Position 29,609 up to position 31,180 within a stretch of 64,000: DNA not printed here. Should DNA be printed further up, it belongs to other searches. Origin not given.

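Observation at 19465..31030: Second envelope-glycosylation block: five GT-C membrane glycosyltransferases (one tandem paralog pair, one YYY/DUF2298) with LCP, GT4, SAM-MTase, HAD and a Glf-like FAD oxidoreductase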

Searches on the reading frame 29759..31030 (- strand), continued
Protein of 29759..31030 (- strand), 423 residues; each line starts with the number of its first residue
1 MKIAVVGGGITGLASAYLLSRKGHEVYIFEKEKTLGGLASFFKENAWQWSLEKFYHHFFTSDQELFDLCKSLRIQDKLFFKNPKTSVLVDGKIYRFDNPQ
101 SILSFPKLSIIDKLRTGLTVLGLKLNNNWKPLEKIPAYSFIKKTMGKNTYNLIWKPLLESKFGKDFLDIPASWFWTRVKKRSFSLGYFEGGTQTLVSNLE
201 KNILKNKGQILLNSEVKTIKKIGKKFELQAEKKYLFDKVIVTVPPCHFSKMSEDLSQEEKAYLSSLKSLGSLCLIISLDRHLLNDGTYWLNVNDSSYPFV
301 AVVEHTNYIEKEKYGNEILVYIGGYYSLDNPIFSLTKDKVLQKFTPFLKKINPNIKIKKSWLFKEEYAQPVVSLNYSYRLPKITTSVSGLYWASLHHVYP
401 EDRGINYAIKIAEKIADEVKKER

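Call 32: search_protein_families(library=pfam, proteins=[L019:8937-10001:+, L019:11441-12796:+, L019:12813-14588:+, L019:7197-8933:+, L076:8836-9996:+, L076:11464-12771:+, L076:12648-14372:+, L076:7524-8966:+, L055:8895-9947:+, L055:11461-12900:+], max_evalue=0.001)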
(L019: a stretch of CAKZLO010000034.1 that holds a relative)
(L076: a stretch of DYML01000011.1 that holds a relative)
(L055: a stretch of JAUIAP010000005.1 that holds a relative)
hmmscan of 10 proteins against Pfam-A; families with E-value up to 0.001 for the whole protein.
L019:8937-10001:+ (355 aa): 1 family
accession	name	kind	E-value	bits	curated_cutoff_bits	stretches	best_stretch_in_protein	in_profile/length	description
PF03706.18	LPG_synthase_TM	-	1.5e-53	182.7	33.4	1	26-326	1-302/302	Lysylphosphatidylglycerol synthase TM region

L019:11441-12796:+ (452 aa): 6 families
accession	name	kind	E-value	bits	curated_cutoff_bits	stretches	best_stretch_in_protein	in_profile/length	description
PF03721.20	UDPG_MGDP_dh_N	-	5.9e-65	218.8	27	1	14-194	2-185/187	UDP-glucose/GDP-mannose dehydrogenase family, NAD binding domain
PF00984.24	UDPG_MGDP_dh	-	9.8e-40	135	25.4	1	210-302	1-93/94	UDP-glucose/GDP-mannose dehydrogenase family, central domain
PF03720.21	UDPG_MGDP_dh_C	-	2.9e-36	124.4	30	1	327-427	2-103/103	UDP-glucose/GDP-mannose dehydrogenase family, UDP binding domain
PF02737.24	3HCDH_N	-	4e-05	24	22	1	14-96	1-86/180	3-hydroxyacyl-CoA dehydrogenase, NAD binding domain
PF01210.29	NAD_Gly3P_dh_N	-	0.00029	21.3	23.1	0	14-167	1-139/158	NAD-dependent glycerol-3-phosphate dehydrogenase N-terminus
PF02558.23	ApbA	-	0.00061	19.9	22.2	0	15-96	1-74/150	Ketopantoate reductase PanE/ApbA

L019:12813-14588:+ (592 aa): 1 family
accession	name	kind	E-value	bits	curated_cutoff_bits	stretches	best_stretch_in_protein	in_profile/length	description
PF00496.27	SBP_bac_5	-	7.3e-68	229.8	32.4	1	88-497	3-362/368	Bacterial extracellular solute-binding proteins, family 5 Middle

L019:7197-8933:+ (579 aa): 8 families
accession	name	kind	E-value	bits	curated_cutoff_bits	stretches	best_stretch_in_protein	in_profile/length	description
PF01761.26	DHQ_synthase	-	2.9e-45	153.1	24.2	1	291-403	2-114/115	3-dehydroquinate synthase N-terminal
PF24621.2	DHQS_C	-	1.3e-40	139.1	27.6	1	405-540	1-144/144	3-dehydroquinate synthase C-terminal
PF01202.28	SKI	-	4.1e-38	131.4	22.1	1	48-200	1-155/159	Shikimate kinase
PF13238.12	AAA_18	-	4.2e-06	27.7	29.4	1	43-149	2-108/128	AAA domain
PF13685.12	Fe-ADH_2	-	4.6e-05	23.9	28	1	231-396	2-147/149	Iron-containing alcohol dehydrogenase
PF13189.12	Cytidylate_kin2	-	0.00028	21.5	28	0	46-91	6-51/176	Cytidylate kinase-like family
PF00465.25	Fe-ADH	-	0.00061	19.9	31.3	0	229-343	4-104/168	Iron-containing alcohol dehydrogenase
PF13671.12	AAA_33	-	0.00083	20.1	27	0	43-116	3-78/143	AAA domain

L076:8836-9996:+ (387 aa): 1 family
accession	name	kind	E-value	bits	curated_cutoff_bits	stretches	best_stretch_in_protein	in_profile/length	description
PF03706.18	LPG_synthase_TM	-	1.9e-55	188.9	33.4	1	60-366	2-302/302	Lysylphosphatidylglycerol synthase TM region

L076:11464-12771:+ (436 aa): 4 families
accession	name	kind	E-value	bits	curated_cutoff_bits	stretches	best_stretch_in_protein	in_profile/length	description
PF00990.26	GGDEF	-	2.9e-44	151.1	23.8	1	256-412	1-159/161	Diguanylate cyclase, GGDEF domain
PF13185.12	GAF_2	-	6.1e-13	49.6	28.6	1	109-243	2-135/136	GAF domain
PF01590.32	GAF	-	9.1e-12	46.1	22.4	1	110-243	1-133/133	GAF domain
PF13492.12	GAF_3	-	3.4e-08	34.4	27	1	111-245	2-129/129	GAF domain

L076:12648-14372:+ (575 aa): 1 family
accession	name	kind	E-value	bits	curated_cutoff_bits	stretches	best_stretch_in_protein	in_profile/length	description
PF13625.11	Helicase_C_3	-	2.8e-11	43.9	34.2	1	427-537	3-115/125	Helicase conserved C-terminal domain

L076:7524-8966:+ (481 aa): 11 families
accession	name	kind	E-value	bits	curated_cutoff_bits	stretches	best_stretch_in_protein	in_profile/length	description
PF00535.33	Glycos_transf_2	-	6.4e-20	72.2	23.3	1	247-382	1-137/168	Glycosyl transferase family 2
PF13847.12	Methyltransf_31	-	5.7e-19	68.7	27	1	56-192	2-144/145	Methyltransferase domain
PF13649.12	Methyltransf_25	-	8.5e-19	68.5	27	1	61-145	1-95/97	Methyltransferase domain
PF13489.12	Methyltransf_23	-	1.7e-18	67.3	27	1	41-196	3-161/164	Methyltransferase domain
PF08241.18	Methyltransf_11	-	8e-18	65.3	21.2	1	62-150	1-94/95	Methyltransferase domain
PF08242.18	Methyltransf_12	-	3.5e-14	53.7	30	1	62-148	1-97/98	Methyltransferase domain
PF07021.18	MetW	-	2.7e-07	30.8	21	1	52-183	8-141/193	Methionine biosynthesis protein MetW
PF01209.24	Ubie_methyltran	-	3.1e-05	23.9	20.1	1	57-158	47-158/233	ubiE/COQ5 methyltransferase family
PF10111.15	Glyco_tranf_2_2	-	0.00013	22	27.3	1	247-366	1-123/276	Glycosyltransferase like family 2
PF05401.17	NodS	-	0.00077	19.8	24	0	43-150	27-143/201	Nodulation protein S (NodS)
PF13641.12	Glyco_tranf_2_3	-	0.00096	19.7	27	0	244-352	1-114/230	Glycosyltransferase like family 2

L055:8895-9947:+ (351 aa): 1 family
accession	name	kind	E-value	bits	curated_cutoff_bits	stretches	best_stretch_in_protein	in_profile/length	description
PF03706.18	LPG_synthase_TM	-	1.1e-59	202.8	33.4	1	23-323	2-302/302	Lysylphosphatidylglycerol synthase TM region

L055:11461-12900:+ (480 aa): 5 families
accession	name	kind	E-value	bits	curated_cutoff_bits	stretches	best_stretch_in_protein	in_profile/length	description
PF03721.20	UDPG_MGDP_dh_N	-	2.9e-46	157.9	27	1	3-191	1-185/187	UDP-glucose/GDP-mannose dehydrogenase family, NAD binding domain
PF03720.21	UDPG_MGDP_dh_C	-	1.7e-24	86.6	30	1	330-438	2-101/103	UDP-glucose/GDP-mannose dehydrogenase family, UDP binding domain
PF00984.24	UDPG_MGDP_dh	-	1.3e-15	57.7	25.4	1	211-305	1-93/94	UDP-glucose/GDP-mannose dehydrogenase family, central domain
PF02737.24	3HCDH_N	-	1.2e-05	25.8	22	1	6-86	3-82/180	3-hydroxyacyl-CoA dehydrogenase, NAD binding domain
PF01210.29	NAD_Gly3P_dh_N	-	0.0007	20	23.1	0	6-120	3-94/158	NAD-dependent glycerol-3-phosphate dehydrogenase N-terminus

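Call 35: fold_search(model_id=the predicted structure, library=pdb)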
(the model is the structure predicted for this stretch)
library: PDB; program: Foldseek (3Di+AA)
matches with E <= 10: 1993; with E <= 0.001: 1072
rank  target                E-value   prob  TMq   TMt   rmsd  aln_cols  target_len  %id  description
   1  2ive_B                1.8e-26  1.00  0.81  0.77   4.3       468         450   15  Structure of protoporphyrinogen oxidase from Myxococcus xanthus (released 2006-10-17)
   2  2ive_A                3.2e-26  1.00  0.80  0.75   4.6       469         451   16  Structure of protoporphyrinogen oxidase from Myxococcus xanthus (released 2006-10-17)
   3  2ivd_B                3.4e-26  1.00  0.81  0.76   4.6       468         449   15  Structure of protoporphyrinogen oxidase from Myxococcus xanthus with acifluorfen (released 2006-10-17)
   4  3lov                  4.6e-26  1.00  0.79  0.75   5.3       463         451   16  Crystal structure of Putative protoporphyrinogen oxidase (YP_001813199.1) from Exiguobacterium sp. 255-15 at 2.06 A reso (released 2010-02-23)
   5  2ivd_A                6.8e-26  1.00  0.80  0.76   4.3       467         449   16  Structure of protoporphyrinogen oxidase from Myxococcus xanthus with acifluorfen (released 2006-10-17)
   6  9a78_B                6.8e-26  1.00  0.78  0.71   4.8       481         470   16  Integrative model of SYFB-CGOX by crosslinking MS and deep learning (released 2024-09-18)
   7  3i6d_B                1.9e-25  1.00  0.77  0.78   4.3       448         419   17  Crystal structure of PPO from bacillus subtilis with AF (released 2009-12-08)
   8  3i6d_A                2.1e-25  1.00  0.77  0.78   4.4       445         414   17  Crystal structure of PPO from bacillus subtilis with AF (released 2009-12-08)
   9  7eme_B                5.7e-24  1.00  0.75  0.77   4.5       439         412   15  Putative Leptospira interrogans recombinant L-amino acid oxidase (released 2021-08-18)
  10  5mog_A                1.1e-23  1.00  0.85  0.77   3.5       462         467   16  Oryza sativa phytoene desaturase inhibited by norflurazon (released 2017-07-12)
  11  5mog_E                2.0e-23  1.00  0.85  0.78   3.5       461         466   16  Oryza sativa phytoene desaturase inhibited by norflurazon (released 2017-07-12)
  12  7eme_A                2.1e-23  1.00  0.73  0.75   5.5       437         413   15  Putative Leptospira interrogans recombinant L-amino acid oxidase (released 2021-08-18)
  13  3nks                  3.5e-23  1.00  0.76  0.70   5.1       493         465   16  Structure of human protoporphyrinogen IX oxidase (released 2011-04-20)
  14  4ivm                  3.9e-23  1.00  0.76  0.70   5.1       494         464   16  Structure of human protoporphyrinogen IX oxidase(R59G) (released 2013-03-06)
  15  5mog_C                5.2e-23  1.00  0.85  0.77   3.5       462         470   16  Oryza sativa phytoene desaturase inhibited by norflurazon (released 2017-07-12)
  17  3ka7                  9.8e-23  1.00  0.78  0.78   4.2       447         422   19  Crystal Structure of an oxidoreductase from Methanosarcina mazei. Northeast Structural Genomics Consortium target id MaR (released 2009-11-17)
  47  3ukk_A                1.3e-19  1.00  0.75  0.63   5.1       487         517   14  Crystal structure of R182K-UDP-galactopuranose mutase from Aspergillus fumigatus in complex with UDPgalp (released 2012-02-22)
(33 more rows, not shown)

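Call 36: search_protein_families(library=ncbifam, proteins=[L019:8937-10001:+, L076:7524-8966:+], max_evalue=0.001)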
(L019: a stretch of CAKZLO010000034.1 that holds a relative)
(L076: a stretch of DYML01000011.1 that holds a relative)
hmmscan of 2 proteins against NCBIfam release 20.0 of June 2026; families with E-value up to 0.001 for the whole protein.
L019:8937-10001:+ (355 aa): 1 family
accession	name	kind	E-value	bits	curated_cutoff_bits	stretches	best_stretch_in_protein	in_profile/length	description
TIGR00374.1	TIGR00374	subfamily_domain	1.8e-30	106.5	43.2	1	31-327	2-307/323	flippase-like domain-containing protein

L076:7524-8966:+ (481 aa): 36 families (the best 25 are shown)
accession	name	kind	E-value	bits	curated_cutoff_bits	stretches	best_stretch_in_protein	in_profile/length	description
TIGR04182.1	glyco_TIGR04182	equivalog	1.1e-25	90.6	325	1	246-469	2-212/293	S-layer glycoprotein N-glycosyltransferase AglJ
NF045667.1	MTase_DVU1556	equivalog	3.1e-14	52.9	155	1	45-196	12-162/213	DVU_1556 family methyltransferase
NF041537.1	ArsM_AhpD_UU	exception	2.6e-13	49.5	510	1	55-203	74-231/345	arsenite methyltransferase/AhpD domain selenoprotein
TIGR02072.1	BioC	equivalog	9.5e-13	48.5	184.95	1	48-200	24-177/244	malonyl-ACP O-methyltransferase BioC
NF041391.1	DPhHxTase_Halo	equivalog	9.8e-13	47.6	375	1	252-458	3-192/213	dolichyl-phosphate hexose transferase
NF043040.1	corrin_prot_MT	hypoth_equivalog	1.5e-12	47.4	180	1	48-151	32-147/216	corrinoid protein-associated methyltransferase CpaM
TIGR01934.1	MenG_MenH_UbiE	subfamily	1.6e-12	47.2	158.35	1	54-154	36-145/223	ubiquinone/menaquinone biosynthesis methyltransferase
NF047649.1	MTase_UXPK_star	exception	5.2e-12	45.4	460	1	55-168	75-198/283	methyltransferase/UXPK-star double selenoprotein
NF041536.1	ArsM_DUF2284_UU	exception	2.2e-11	42.8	575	1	55-169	74-198/459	arsenite methyltransferase/DUF2284 domain selenoprotein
NF007986.1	PRK10714.1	equivalog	3e-11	42.9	529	1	245-352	7-118/316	undecaprenyl-phosphate 4-deoxy-4-formamido-L-arabinose transferase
NF001244.0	PRK00216.1-5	equivalog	8e-11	41.7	216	1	55-154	46-157/236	bifunctional demethylmenaquinone methyltransferase/2-methoxy-6-polyprenyl-1,4-benzoquinol methylase UbiE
TIGR04283.1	glyco_like_mftF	equivalog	2e-10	40.7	182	1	246-349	1-97/221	TIGR04283 family arsenosugar biosynthesis glycosyltransferase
NF040539.1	AST_met_ArsM_2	exception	2.4e-10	40.7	240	1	56-151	55-163/262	putative arsinothricin biosynthesis methyltransferase ArsM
TIGR03937.1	PgaC_IcaA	equivalog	1.3e-09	37.5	422.3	1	240-337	41-138/407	poly-beta-1,6-N-acetyl-D-glucosamine synthase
NF001241.0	PRK00216.1-2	equivalog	1.7e-09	37.6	327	1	51-160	45-156/231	demethylmenaquinone methyltransferase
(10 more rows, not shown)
